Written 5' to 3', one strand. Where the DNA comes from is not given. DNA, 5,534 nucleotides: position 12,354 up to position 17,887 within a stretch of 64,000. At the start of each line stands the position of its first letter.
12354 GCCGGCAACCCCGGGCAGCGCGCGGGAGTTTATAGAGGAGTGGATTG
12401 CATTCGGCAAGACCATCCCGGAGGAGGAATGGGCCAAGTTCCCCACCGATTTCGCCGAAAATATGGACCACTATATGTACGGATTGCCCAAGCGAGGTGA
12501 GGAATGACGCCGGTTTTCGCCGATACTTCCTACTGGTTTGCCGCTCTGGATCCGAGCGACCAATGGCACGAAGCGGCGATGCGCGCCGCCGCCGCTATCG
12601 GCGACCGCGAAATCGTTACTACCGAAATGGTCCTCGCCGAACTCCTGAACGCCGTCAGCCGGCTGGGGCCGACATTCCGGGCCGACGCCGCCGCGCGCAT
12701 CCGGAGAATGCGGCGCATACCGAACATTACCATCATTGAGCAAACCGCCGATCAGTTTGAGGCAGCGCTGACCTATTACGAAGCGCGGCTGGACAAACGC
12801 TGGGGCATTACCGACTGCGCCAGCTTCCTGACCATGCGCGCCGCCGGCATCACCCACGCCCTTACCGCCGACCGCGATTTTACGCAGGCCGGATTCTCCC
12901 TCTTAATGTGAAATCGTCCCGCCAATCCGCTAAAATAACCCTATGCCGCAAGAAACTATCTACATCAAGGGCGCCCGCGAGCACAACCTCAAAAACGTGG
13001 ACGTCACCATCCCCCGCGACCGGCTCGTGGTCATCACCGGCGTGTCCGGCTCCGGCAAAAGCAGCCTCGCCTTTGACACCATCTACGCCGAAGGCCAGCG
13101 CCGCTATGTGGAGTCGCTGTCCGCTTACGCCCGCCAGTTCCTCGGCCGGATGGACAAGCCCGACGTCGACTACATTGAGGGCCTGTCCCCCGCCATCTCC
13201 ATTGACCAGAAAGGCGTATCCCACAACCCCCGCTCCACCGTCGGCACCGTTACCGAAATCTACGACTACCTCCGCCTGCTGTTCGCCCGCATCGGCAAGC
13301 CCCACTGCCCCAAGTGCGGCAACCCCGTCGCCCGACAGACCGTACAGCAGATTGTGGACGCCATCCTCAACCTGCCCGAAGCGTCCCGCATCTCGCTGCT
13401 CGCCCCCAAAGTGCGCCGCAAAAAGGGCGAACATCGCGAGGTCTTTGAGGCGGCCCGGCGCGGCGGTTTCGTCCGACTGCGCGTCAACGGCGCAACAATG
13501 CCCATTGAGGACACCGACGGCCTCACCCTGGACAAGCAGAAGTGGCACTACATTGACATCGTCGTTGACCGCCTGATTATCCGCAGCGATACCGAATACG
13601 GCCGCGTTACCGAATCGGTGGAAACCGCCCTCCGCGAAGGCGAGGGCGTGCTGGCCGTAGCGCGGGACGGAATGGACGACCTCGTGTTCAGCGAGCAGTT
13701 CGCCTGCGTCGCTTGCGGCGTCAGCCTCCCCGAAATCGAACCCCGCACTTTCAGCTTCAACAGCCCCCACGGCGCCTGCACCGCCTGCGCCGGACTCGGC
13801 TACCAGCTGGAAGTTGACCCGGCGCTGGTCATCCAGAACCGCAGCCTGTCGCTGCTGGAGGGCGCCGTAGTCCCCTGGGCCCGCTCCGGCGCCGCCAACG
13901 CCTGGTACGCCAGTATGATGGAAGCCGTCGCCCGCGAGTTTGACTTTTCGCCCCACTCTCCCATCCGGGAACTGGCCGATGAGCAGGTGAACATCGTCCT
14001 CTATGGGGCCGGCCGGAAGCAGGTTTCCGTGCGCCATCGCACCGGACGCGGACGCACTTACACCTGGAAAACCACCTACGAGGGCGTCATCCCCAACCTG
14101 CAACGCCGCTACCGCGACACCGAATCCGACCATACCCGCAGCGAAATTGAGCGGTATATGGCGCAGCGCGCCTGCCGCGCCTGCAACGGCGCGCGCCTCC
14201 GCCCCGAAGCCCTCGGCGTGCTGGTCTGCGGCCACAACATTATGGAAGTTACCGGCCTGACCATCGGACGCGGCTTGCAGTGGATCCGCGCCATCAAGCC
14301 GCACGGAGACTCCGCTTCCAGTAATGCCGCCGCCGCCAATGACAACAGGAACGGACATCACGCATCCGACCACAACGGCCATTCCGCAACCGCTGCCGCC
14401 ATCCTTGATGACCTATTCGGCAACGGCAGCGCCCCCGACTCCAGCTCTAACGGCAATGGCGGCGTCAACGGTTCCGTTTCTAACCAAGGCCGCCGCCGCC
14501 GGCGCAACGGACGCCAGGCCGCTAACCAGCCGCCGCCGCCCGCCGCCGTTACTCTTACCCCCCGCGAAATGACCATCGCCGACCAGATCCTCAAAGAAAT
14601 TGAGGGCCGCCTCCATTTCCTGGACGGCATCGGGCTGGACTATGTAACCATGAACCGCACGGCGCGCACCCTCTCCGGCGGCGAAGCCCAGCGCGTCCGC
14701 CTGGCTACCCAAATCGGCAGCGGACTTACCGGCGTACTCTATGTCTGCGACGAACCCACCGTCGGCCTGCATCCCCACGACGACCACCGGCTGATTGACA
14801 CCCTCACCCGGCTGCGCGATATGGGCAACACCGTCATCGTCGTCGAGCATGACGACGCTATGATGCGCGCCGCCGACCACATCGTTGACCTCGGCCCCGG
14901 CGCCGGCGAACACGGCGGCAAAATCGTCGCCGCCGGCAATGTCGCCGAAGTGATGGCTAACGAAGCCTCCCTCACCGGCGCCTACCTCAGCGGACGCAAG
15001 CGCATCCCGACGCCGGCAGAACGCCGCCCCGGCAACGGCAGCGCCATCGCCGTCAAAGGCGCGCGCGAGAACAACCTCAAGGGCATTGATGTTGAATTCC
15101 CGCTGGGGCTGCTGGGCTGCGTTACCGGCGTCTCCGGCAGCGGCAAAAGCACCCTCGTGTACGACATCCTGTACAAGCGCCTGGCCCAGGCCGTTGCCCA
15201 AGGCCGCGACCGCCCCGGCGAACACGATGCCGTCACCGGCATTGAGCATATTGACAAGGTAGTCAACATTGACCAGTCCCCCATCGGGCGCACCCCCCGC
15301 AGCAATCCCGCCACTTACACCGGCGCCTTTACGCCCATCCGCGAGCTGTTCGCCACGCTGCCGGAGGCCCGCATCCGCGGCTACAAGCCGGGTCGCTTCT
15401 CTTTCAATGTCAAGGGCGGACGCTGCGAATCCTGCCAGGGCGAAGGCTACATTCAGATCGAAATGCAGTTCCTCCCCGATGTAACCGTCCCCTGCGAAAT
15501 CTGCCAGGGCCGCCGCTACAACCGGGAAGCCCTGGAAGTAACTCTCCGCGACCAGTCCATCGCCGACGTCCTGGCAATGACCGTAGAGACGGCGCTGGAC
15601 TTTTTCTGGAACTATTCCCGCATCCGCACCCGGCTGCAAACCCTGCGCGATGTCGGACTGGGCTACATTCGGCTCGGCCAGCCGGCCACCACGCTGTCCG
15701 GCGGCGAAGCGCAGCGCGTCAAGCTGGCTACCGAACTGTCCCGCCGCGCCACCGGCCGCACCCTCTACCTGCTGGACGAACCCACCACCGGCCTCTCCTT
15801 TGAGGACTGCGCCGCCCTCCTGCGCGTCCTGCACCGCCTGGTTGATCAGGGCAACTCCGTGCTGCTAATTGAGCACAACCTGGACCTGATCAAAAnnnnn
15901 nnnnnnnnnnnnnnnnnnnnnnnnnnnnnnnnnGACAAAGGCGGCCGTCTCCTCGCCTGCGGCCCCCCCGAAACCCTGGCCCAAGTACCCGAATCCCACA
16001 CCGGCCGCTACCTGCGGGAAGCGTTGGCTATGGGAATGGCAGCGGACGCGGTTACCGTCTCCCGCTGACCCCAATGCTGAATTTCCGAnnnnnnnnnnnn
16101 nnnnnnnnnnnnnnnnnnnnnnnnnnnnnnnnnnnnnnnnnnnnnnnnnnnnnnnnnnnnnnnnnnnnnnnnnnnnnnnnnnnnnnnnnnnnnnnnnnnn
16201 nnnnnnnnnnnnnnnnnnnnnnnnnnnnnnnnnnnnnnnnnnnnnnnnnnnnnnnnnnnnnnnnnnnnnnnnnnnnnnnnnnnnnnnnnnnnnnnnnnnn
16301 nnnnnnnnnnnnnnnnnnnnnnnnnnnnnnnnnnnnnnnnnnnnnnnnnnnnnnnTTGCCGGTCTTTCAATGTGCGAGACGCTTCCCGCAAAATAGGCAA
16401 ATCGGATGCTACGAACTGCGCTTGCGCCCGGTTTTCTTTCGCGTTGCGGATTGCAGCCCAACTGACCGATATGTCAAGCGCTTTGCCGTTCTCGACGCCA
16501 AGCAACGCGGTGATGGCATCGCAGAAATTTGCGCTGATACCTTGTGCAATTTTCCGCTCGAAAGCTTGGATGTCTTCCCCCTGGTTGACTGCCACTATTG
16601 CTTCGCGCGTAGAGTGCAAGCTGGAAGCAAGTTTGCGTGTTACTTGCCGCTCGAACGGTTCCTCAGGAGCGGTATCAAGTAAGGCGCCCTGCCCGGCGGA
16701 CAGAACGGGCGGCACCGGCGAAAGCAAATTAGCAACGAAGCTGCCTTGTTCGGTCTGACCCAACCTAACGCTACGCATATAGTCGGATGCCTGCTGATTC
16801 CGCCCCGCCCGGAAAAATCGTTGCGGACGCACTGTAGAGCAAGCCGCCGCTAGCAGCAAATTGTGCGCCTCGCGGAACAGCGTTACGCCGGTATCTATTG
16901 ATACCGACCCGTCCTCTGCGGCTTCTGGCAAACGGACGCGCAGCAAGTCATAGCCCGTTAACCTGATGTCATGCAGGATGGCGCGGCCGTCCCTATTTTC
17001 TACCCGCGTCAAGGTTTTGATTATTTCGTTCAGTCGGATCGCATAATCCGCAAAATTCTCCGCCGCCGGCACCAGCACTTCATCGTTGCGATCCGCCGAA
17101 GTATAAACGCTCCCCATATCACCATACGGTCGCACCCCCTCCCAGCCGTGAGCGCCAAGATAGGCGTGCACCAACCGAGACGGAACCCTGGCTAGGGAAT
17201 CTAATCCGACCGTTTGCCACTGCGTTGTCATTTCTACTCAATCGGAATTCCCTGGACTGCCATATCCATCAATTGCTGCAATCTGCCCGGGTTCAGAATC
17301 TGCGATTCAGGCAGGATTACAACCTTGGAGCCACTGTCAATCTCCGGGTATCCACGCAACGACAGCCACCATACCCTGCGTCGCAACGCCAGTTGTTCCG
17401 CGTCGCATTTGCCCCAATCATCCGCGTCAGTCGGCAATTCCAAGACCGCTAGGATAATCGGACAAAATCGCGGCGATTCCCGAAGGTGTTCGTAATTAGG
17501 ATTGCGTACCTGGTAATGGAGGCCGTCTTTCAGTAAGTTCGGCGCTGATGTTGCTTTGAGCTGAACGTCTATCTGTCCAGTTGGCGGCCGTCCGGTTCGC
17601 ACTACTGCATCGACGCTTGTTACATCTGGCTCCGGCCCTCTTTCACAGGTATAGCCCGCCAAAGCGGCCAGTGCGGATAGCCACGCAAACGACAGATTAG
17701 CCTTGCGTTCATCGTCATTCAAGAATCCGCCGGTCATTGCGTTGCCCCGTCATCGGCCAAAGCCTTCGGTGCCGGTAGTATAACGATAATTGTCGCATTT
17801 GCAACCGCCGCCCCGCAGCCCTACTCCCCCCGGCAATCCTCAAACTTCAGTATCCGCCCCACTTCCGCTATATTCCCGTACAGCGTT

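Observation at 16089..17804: Lower-GC two-gene cassette (DUF4365-type nuclease fold + 380-aa orphan) with its own promoter: candidate undescribed defence-type module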

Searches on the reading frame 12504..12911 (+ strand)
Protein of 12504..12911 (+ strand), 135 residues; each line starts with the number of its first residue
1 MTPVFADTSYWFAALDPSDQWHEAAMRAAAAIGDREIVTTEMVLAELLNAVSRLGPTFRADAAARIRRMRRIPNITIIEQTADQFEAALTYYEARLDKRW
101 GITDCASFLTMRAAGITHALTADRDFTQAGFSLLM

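Call 66: search_protein_families(library=padloc, proteins=[window:12504-12911:+], max_evalue=0.001)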
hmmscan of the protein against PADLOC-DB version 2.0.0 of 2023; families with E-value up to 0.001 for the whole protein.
window:12504-12911:+ (135 aa): 0 families

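Call 80: search_protein_families(library=pfam, proteins=[window:12504-12911:+], max_evalue=0.001)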
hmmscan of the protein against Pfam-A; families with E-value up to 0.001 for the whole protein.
window:12504-12911:+ (135 aa): 1 family
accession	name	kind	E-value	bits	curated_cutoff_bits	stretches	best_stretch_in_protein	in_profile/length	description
PF01850.27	PIN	-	1.3e-12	48.8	23.6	1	4-130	1-118/120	PIN domain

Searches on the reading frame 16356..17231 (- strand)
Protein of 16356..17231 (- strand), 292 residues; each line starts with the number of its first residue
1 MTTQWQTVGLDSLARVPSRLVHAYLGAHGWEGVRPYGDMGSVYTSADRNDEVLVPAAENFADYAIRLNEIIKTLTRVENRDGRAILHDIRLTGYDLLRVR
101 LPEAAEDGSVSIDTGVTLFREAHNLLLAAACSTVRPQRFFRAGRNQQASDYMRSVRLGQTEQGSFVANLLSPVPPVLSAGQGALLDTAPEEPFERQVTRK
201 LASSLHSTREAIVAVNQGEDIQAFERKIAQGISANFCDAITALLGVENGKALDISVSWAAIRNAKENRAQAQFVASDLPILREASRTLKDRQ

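Call 55: predict_structure(alignment_id=A3)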
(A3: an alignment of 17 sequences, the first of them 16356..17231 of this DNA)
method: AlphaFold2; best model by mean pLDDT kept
length: 292 residues; sequences in the alignment: 17
mean_pLDDT: 85.2   pTM: 0.82
mean pLDDT of the five models: 85.2, 84.9, 83.2, 83.2, 83.0
residues with pLDDT >= 90: 171; 70-90: 75; 50-70: 37; < 50: 9
segments of 3 or more residues with pLDDT < 50: 1-5, 139-141
pLDDT, mean of each block of 10 residues (from residue 1): 54 90 93 92 89 92 92 93 92 92 72 88 93 65 71 86 79 74 57 89 96 95 93 94 83 92 80 95 94 80
secondary structure, 60 per line:
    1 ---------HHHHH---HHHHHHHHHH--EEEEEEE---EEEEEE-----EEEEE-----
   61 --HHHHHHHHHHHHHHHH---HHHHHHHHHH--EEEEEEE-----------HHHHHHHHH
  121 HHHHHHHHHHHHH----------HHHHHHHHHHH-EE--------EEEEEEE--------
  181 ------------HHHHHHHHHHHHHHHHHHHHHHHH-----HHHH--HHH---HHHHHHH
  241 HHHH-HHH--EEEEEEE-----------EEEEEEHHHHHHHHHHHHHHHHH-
elements in order: H10-14 H18-27 E30-36 E40-45 E51-55 H63-78 H82-91 E94-100 H112-133 H144-154 E166-172 H193-216 H222-225 H234-244 E251-257 E269-274 H275-291

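Call 59: fold_search(model_id=the predicted structure, library=pdb)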
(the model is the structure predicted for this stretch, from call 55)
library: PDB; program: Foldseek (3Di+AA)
matches with E <= 10: 306; with E <= 0.001: 0
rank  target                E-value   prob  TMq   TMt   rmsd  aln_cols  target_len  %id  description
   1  8p3p_A                3.4e-01  0.10  0.17  0.16  36.4       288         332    7  Full-length bacterial polysaccharide co-polymerase WzzE mutant R267E from E. coli. C4 symmetry (released 2023-07-26)
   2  4e2l_A                3.9e-01  0.21  0.18  0.21  13.1       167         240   11  Crystal Structure of the periplasmic domain of mutant FepE LPS O-antigen chain length regulator protein (released 2012-03-28)
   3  6g26_E                5.3e-01  0.97  0.17  0.68   2.8        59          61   20  The crystal structure of the Burkholderia pseudomallei HicAB complex (released 2018-10-31)
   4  8p3o_A                6.2e-01  0.04  0.12  0.11  37.5       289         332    6  Full-length bacterial polysaccharide co-polymerase WzzE mutant R267A from E. coli. C4 symmetry (released 2023-07-26)
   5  6g26_F                6.5e-01  0.96  0.17  0.67   2.8        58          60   21  The crystal structure of the Burkholderia pseudomallei HicAB complex (released 2018-10-31)
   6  9ec2_B                6.9e-01  0.14  0.17  0.12  14.0       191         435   11  Crystal structure of SAMHD1 dimer bound to an inhibitor obtained from high-throughput chemical tethering to the guanin (released 2025-03-12)
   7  8c0e_F                6.9e-01  0.09  0.18  0.18  28.8       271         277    8  The lipid linked oligosaccharide polymerase Wzy and its regulating co-polymerase Wzz form a complex in vivo and in vit (released 2023-04-19)
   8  9hs2_D                8.0e-01  0.11  0.14  0.11  11.8       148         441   11  Crystal structure of the Escherichia coli nucleosidase PpnN (ppGpp form) (released 2025-11-12)
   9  7rdn                  8.9e-01  0.15  0.15  0.18  11.9       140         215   14  Crystal structure of S. cerevisiae pre-mRNA leakage protein 39 (Pml39) (released 2022-07-27)
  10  8c0e_D                9.3e-01  0.08  0.18  0.18  28.2       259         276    9  The lipid linked oligosaccharide polymerase Wzy and its regulating co-polymerase Wzz form a complex in vivo and in vit (released 2023-04-19)
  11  8c0e_B                9.3e-01  0.08  0.18  0.18  27.4       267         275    9  The lipid linked oligosaccharide polymerase Wzy and its regulating co-polymerase Wzz form a complex in vivo and in vit (released 2023-04-19)
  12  8c0e_A                1.0e+00  0.08  0.18  0.17  32.1       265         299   10  The lipid linked oligosaccharide polymerase Wzy and its regulating co-polymerase Wzz form a complex in vivo and in vit (released 2023-04-19)
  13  4e2l_F                1.1e+00  0.13  0.19  0.21  13.0       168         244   12  Crystal Structure of the periplasmic domain of mutant FepE LPS O-antigen chain length regulator protein (released 2012-03-28)
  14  6znb                  1.1e+00  0.18  0.19  0.36   9.1       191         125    7  PHAGE SAM LYASE IN APO STATE (released 2021-02-24)
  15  5hxk_A                1.1e+00  0.07  0.16  0.13  15.4       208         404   11  Structure of TTHA1265 (released 2017-02-01)
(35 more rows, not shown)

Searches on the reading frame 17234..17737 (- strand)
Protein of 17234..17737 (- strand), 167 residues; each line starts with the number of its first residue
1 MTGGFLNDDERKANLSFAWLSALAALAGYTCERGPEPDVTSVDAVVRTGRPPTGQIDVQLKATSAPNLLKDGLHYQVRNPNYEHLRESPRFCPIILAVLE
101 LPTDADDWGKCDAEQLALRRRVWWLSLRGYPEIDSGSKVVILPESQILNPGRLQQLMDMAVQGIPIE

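Call 3: search_protein_families(library=pfam, proteins=[window:17234-17737:-], max_evalue=1)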
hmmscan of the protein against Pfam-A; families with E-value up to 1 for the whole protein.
window:17234-17737:- (167 aa): 1 family
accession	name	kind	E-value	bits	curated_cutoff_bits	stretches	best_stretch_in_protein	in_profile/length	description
PF14280.11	DUF4365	-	4.8e-12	46.6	24.3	1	15-159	3-138/139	Domain of unknown function (DUF4365)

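Call 4: search_protein_families(library=padloc, proteins=[window:17234-17737:-], max_evalue=1)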
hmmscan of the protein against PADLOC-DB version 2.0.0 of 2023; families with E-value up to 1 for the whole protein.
window:17234-17737:- (167 aa): 26 families (the best 25 are shown)
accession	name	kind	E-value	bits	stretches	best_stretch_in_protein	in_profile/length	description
PDLC04278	PDC-M02A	-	1.7e-38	130.2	1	6-162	3-163/167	-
PDLC04297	PDC-M02A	-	3.4e-36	122.6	1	8-162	3-161/165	-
PDLC04291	PDC-M02A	-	8.2e-31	105.3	1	6-162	10-172/176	-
PDLC04282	PDC-M02A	-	4e-26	89.8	1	4-161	14-176/182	-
PDLC04273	PDC-M02A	-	6.4e-26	89.5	1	9-160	7-163/172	-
PDLC04287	PDC-M02A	-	4.9e-24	83.1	1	6-158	4-167/182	-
PDLC04290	PDC-M02A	-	6.4e-24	82.5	1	8-160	4-163/170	-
PDLC04276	PDC-M02A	-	1.5e-23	81.5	1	9-162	22-180/184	-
PDLC04277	PDC-M02A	-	6.2e-23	79.6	1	6-160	2-163/169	-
PDLC04274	PDC-M02A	-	3e-20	70.6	1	6-157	23-177/186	-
PDLC04295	PDC-M02A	-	1.7e-19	68.3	1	11-158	50-195/203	-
PDLC04284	PDC-M02A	-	2e-17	61.4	1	6-161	19-181/188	-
PDLC04286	PDC-M02A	-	3.9e-17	60.8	1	12-161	10-156/167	-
PDLC04292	PDC-M02A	-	1.4e-16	58.9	1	16-161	11-164/169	-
PDLC04280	PDC-M02A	-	8.6e-15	52.8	1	9-158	18-173/182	-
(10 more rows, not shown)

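Call 5: search_protein_families(library=ncbifam, proteins=[window:17234-17737:-], max_evalue=1)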
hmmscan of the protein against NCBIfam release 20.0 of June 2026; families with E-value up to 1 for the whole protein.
window:17234-17737:- (167 aa): 0 families

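Call 6: search_protein_families(library=phrogs, proteins=[window:17234-17737:-], max_evalue=1)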
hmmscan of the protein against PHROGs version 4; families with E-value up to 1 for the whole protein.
window:17234-17737:- (167 aa): 1 family
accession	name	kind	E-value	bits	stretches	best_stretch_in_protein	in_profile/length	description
phrog_27905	-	unknown function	1.3e-09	39.1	1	17-160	13-161/167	-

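Call 20: search_solved_structures(query=window:17234-17737:-, max_evalue=10, show_alignments=3)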
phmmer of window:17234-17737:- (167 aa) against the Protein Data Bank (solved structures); distinct sequences matched with E-value up to 10: 1.
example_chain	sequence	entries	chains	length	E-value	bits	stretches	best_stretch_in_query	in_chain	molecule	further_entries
7x0p_A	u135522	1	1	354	1.6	11.6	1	7-78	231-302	CbpD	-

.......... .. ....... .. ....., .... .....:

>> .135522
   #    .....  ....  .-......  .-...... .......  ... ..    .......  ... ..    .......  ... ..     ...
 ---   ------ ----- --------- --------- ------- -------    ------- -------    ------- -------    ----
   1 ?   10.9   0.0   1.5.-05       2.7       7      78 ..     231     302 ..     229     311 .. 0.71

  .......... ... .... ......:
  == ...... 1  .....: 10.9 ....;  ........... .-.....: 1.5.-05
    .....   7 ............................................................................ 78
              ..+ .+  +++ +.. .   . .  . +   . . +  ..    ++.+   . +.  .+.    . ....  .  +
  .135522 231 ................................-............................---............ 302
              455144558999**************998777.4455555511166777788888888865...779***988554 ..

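Call 29: find_homologous_proteins(query=window:17234-17737:-, max_evalue=0.00001)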
Query window:17234-17737:- (167 aa): 18 proteins with E <= 0.00001 among 205 candidates.
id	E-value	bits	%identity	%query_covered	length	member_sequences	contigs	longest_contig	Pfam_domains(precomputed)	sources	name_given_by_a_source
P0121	3.8e-98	344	89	100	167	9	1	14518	PF14280.12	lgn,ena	-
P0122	2.2e-80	286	75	99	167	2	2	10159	PF14280.12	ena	-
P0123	4.5e-80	285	74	99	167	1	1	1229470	PF14280.12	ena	-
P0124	6.1e-80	285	75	99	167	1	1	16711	PF14280.12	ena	-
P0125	4.6e-78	279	73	100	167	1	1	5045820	PF14280.12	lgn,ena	-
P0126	1.9e-75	270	71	99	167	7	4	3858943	PF14280.12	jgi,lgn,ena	jgi:hypothetical protein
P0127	4.9e-73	262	71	98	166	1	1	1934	PF14280.12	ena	-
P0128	1.0e-49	186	56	96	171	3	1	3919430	PF14280.12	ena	-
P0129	7.8e-47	177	56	92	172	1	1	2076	PF14280.12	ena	-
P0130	4.8e-46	175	54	98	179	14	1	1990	PF14280.12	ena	-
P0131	8.4e-45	170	53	93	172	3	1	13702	PF14280.12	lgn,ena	-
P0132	1.4e-43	167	54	92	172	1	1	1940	PF14280.12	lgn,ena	-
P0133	9.4e-43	164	51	100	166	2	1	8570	PF14280.12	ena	-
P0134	7.7e-40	154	49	100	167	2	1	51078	PF14280.12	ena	-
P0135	4.3e-38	149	49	100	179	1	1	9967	PF14280.12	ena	-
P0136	7.3e-38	148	49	97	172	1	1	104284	PF14280.12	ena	-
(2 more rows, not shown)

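Call 47: search_solved_structures(query=A2, max_evalue=10, show_alignments=3)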
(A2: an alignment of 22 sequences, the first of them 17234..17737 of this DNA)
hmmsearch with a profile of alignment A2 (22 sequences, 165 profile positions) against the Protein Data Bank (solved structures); distinct sequences matched with E-value up to 10: 1.
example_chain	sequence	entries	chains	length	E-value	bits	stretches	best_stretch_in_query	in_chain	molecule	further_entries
1az4_A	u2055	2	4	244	0.15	15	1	15-77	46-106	ECORV ENDONUCLEASE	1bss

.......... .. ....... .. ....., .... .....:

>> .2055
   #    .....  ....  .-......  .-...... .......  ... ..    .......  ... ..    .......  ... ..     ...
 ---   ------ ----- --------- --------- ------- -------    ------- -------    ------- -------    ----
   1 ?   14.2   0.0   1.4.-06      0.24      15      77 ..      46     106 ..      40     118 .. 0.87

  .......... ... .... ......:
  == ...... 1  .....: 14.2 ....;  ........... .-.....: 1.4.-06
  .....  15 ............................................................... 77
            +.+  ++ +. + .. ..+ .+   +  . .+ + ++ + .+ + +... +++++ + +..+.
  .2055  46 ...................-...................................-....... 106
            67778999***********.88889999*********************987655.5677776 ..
